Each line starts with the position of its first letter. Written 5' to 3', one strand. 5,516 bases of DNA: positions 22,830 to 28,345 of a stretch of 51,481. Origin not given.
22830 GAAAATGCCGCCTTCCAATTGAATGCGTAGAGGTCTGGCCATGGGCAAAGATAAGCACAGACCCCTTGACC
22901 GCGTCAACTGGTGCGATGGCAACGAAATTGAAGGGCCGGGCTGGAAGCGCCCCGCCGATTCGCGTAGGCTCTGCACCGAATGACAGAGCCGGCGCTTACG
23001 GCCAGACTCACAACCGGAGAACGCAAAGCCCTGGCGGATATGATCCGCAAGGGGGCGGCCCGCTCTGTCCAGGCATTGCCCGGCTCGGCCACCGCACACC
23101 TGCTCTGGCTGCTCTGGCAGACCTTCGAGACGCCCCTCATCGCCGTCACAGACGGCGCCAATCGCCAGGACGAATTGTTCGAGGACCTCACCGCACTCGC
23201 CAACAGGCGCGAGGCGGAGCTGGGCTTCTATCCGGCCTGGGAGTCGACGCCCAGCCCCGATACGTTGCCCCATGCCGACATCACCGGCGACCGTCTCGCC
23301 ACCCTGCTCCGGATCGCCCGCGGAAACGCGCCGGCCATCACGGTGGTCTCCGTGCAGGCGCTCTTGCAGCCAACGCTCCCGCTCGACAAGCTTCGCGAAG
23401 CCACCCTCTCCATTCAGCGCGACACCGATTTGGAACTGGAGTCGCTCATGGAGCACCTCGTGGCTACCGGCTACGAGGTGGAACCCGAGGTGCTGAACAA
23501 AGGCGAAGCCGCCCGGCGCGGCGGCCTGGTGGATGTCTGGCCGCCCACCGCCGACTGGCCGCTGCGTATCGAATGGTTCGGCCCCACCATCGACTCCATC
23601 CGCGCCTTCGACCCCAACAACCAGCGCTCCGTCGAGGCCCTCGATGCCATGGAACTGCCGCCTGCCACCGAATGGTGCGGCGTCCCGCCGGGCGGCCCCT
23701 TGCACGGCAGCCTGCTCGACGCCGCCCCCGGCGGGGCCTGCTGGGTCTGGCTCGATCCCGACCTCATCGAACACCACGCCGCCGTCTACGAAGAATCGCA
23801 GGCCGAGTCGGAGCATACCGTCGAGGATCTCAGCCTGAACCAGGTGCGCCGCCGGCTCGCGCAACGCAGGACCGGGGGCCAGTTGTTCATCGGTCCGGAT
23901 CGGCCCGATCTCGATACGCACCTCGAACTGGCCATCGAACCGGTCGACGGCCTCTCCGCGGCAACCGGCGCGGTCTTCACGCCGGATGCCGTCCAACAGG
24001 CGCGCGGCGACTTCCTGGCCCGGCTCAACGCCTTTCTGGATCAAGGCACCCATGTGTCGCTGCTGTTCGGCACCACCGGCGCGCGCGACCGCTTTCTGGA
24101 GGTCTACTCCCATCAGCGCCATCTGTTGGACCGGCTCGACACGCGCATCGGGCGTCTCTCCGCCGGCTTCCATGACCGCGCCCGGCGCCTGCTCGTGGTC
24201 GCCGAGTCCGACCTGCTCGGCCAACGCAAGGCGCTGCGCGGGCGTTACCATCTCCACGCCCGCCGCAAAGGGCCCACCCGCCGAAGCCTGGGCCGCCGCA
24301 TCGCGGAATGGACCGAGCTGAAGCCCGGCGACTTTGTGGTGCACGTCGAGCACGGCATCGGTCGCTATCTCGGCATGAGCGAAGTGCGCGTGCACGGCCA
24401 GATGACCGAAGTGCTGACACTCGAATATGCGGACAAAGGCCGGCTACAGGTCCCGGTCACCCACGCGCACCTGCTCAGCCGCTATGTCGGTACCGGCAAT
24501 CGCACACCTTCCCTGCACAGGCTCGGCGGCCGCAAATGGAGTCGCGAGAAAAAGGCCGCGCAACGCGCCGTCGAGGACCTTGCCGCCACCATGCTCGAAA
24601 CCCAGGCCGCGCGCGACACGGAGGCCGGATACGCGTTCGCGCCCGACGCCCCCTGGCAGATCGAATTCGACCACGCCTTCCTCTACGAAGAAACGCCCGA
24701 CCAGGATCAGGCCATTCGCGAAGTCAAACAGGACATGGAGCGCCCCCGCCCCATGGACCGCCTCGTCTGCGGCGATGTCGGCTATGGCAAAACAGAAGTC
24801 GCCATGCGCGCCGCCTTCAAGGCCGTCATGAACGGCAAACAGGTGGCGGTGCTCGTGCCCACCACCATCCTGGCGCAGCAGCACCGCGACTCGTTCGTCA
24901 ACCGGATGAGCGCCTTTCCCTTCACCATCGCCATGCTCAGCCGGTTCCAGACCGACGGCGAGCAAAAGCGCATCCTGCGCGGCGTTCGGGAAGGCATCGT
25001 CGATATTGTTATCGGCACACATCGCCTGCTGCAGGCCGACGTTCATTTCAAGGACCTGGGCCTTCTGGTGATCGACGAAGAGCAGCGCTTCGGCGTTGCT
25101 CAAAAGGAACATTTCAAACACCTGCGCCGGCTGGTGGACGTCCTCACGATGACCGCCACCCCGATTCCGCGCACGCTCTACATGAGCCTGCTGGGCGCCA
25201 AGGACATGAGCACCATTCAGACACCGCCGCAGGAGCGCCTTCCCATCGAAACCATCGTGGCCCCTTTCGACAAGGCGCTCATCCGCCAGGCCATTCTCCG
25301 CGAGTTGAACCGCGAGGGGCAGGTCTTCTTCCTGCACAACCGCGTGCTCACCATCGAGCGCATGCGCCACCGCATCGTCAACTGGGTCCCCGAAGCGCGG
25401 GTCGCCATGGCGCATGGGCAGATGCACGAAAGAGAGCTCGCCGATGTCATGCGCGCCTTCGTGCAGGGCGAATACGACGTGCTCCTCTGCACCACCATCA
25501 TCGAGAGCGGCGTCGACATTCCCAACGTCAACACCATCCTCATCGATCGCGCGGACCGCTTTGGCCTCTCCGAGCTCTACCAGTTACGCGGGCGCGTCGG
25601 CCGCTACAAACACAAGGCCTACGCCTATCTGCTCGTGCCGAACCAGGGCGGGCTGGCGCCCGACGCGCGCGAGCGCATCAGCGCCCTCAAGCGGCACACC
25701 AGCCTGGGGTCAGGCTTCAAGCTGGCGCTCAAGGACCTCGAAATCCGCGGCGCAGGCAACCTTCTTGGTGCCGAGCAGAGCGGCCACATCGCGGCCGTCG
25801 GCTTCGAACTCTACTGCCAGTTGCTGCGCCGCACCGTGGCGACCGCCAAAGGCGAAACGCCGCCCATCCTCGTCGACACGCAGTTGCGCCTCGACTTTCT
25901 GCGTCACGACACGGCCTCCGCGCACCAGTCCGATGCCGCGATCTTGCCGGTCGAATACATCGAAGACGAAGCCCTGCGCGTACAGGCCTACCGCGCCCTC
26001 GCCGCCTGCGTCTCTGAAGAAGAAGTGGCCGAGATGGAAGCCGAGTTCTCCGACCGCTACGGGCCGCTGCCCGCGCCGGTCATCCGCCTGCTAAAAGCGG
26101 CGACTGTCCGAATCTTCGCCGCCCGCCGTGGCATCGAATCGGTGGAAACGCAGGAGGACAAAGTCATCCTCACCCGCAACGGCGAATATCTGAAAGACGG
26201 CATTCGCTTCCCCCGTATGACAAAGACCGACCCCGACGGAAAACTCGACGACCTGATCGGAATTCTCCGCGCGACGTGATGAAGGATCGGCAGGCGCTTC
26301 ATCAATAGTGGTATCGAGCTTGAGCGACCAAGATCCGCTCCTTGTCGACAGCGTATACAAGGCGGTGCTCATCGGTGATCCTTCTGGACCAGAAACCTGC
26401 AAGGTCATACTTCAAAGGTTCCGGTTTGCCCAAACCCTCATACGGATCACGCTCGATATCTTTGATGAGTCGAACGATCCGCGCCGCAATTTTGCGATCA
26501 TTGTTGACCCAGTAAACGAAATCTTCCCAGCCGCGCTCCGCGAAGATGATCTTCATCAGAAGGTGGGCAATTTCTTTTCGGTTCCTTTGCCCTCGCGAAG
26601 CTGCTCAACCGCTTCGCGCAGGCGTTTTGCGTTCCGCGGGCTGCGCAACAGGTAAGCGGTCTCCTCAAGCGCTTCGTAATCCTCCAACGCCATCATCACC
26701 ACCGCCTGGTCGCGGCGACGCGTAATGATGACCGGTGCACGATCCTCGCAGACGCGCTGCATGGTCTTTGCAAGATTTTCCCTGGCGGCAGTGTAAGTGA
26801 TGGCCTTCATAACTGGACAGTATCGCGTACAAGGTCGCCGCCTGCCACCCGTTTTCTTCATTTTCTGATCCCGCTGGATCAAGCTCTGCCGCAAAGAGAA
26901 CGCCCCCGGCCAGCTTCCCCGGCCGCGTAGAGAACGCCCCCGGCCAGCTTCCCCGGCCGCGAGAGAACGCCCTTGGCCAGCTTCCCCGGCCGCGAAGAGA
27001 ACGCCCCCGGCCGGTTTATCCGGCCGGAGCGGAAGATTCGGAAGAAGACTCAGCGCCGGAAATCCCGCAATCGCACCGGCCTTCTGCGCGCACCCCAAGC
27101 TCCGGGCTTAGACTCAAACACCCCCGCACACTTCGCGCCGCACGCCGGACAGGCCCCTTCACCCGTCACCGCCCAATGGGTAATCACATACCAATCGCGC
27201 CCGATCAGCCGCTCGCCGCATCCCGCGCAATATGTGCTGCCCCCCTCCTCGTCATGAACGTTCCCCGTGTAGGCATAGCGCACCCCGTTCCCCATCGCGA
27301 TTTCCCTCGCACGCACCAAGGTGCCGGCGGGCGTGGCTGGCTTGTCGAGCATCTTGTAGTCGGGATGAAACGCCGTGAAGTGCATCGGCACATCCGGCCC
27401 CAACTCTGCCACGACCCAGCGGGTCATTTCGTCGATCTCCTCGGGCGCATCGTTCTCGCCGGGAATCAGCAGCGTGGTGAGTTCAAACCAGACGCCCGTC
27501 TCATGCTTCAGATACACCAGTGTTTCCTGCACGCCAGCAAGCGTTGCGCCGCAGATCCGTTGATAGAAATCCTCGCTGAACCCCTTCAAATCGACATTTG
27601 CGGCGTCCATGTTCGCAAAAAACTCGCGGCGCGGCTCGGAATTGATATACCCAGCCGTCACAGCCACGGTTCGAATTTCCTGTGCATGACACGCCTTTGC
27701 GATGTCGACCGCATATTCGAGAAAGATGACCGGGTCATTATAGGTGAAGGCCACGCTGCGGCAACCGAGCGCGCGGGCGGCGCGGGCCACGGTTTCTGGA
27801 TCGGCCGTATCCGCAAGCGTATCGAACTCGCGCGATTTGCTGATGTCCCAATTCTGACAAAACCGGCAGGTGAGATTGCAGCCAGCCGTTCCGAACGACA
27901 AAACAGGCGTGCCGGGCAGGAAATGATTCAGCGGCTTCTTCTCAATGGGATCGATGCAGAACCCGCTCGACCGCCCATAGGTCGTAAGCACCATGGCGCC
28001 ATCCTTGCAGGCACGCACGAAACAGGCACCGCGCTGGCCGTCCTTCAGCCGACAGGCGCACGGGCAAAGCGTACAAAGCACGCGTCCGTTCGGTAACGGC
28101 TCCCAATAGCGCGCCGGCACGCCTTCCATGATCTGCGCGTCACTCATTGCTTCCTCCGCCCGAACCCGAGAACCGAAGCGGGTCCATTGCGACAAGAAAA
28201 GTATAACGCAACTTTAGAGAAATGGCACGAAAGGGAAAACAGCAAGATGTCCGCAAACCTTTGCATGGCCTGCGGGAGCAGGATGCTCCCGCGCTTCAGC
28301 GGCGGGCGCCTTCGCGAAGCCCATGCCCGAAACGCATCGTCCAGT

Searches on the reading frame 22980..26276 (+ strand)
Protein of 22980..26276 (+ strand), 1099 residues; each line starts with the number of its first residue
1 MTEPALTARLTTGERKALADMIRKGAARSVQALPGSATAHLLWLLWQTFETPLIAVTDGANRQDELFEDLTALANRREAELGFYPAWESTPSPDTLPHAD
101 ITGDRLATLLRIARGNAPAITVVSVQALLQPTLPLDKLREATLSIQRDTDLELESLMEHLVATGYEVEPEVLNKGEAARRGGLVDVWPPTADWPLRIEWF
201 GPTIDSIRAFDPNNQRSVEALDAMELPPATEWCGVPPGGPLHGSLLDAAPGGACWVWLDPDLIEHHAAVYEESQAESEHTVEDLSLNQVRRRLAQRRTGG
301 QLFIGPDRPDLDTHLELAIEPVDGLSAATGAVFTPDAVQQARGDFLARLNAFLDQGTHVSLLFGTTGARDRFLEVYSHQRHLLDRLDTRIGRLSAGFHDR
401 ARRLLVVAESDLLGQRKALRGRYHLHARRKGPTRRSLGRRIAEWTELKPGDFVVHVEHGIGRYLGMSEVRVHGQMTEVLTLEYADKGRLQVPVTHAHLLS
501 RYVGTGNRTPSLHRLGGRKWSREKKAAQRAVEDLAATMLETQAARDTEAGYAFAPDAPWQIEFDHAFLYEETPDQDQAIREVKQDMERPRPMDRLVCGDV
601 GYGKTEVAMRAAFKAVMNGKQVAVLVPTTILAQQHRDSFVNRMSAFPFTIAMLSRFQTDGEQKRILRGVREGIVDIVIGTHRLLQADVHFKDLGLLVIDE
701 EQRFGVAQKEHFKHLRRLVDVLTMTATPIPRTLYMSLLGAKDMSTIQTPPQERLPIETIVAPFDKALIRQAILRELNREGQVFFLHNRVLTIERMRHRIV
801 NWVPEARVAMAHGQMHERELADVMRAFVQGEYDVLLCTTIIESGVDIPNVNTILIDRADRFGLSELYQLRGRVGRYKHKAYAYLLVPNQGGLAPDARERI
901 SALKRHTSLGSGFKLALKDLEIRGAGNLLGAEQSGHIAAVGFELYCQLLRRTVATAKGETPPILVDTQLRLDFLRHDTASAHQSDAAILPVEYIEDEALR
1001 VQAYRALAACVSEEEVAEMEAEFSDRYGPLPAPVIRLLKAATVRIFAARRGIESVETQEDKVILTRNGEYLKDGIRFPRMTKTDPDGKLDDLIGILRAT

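Call 10: search_protein_families(library=pfam, proteins=[window:22980-26276:+], max_evalue=0.001)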
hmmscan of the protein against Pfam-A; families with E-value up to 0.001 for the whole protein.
window:22980-26276:+ (1099 aa): 6 families
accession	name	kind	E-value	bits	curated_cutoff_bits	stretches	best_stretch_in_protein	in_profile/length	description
PF00270.35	DEAD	-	6.3e-25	88.3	26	1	572-733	1-164/167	DEAD/DEAH box helicase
PF17757.6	UvrB_inter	-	6.7e-20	71.5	22.9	1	143-232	1-91/91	UvrB interaction domain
PF03461.20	TRCF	-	1.2e-19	70.9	25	1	987-1065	5-83/95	TRCF domain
PF00271.37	Helicase_C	-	1.4e-18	67.6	23.5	1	772-876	10-109/110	Helicase conserved C-terminal domain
PF02559.22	CarD_TRCF_RID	-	1.1e-17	64.3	23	1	447-503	1-57/57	CarD-like/TRCF RID domain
PF04851.21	ResIII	-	1.7e-08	35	22.5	1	571-728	4-162/164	Type III restriction enzyme, res subunit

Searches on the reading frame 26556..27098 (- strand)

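Call 12: search_protein_families(library=pfam, proteins=[window:26556-27098:-], max_evalue=0.001)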
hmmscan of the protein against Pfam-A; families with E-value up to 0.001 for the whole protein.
window:26556-27098:- (180 aa): 1 family
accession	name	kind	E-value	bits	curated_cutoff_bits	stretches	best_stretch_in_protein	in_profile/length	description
PF02604.26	PhdYeFM_antitox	-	7.4e-23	80.6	29.8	1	97-169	1-73/74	Antitoxin Phd_YefM, type II toxin-antitoxin system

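Call 97: search_protein_families(library=pfam, proteins=[window:26559-27098:-], max_evalue=0.0001)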
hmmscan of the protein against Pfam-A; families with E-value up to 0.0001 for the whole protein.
window:26559-27098:- (180 aa): 1 family
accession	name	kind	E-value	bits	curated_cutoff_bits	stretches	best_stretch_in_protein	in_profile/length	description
PF02604.26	PhdYeFM_antitox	-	7.4e-23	80.6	29.8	1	97-169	1-73/74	Antitoxin Phd_YefM, type II toxin-antitoxin system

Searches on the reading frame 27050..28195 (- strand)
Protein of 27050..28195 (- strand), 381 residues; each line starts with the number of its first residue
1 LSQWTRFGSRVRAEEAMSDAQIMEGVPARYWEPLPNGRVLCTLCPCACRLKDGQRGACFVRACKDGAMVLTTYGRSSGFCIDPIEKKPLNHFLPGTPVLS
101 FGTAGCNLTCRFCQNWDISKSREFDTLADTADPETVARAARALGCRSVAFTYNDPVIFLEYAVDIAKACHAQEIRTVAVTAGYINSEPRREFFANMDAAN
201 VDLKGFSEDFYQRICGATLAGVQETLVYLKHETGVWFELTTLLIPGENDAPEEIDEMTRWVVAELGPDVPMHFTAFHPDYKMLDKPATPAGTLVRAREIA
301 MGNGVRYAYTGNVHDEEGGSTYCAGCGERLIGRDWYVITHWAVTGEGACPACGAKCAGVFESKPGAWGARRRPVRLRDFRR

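Call 12: search_protein_families(library=pfam, proteins=[window:27050-28195:-], max_evalue=0.001)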
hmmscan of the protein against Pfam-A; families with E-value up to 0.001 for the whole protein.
window:27050-28195:- (381 aa): 2 families
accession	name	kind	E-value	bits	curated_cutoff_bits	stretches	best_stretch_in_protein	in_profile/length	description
PF04055.27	Radical_SAM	-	5.4e-17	62.9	29.5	1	103-255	4-163/166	Radical SAM superfamily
PF23212.2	DUF7064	-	0.00012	22.9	24.7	0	258-308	8-54/126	Domain of unknown function (DUF7064)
